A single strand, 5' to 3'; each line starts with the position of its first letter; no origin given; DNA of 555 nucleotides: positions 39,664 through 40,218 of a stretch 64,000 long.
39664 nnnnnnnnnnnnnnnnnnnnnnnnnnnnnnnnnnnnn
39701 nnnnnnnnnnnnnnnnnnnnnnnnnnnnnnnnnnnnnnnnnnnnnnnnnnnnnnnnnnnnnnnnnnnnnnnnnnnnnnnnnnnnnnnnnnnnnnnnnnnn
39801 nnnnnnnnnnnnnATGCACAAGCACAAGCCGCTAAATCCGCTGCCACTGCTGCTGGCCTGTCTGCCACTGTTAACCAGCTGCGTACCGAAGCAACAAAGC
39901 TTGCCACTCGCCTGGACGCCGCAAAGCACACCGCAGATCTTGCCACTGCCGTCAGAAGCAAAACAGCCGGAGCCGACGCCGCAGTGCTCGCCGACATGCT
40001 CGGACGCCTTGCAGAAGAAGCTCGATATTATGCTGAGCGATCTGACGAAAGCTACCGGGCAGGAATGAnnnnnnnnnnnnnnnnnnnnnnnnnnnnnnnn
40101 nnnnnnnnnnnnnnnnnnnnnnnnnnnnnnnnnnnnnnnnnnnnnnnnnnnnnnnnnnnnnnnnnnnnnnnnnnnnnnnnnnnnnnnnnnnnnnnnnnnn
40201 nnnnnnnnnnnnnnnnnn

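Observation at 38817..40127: Lysis cassette of the SAR-endolysin/pinholin type with a nested spanin pair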

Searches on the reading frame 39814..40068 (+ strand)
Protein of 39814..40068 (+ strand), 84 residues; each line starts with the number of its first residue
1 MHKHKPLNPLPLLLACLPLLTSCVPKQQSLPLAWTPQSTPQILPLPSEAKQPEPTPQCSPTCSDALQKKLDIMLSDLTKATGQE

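Call 5: search_protein_families(library=pfam, proteins=[window:39814-40068:+], max_evalue=0.01)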
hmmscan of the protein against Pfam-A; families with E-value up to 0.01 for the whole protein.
window:39814-40068:+ (84 aa): 0 families

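Call 14: search_protein_families(library=phrogs, proteins=[window:39814-40065:+], max_evalue=0.001)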
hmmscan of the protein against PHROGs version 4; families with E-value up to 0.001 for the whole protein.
window:39814-40065:+ (84 aa): 1 family
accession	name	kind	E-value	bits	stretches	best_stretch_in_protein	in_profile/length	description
phrog_11621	-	lysis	1.4e-07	32.1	1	12-81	12-76/88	Rz-like spanin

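Call 15: search_protein_families(library=ncbifam, proteins=[window:39814-40065:+], max_evalue=0.01)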
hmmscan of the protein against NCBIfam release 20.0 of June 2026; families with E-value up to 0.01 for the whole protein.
window:39814-40065:+ (84 aa): 0 families
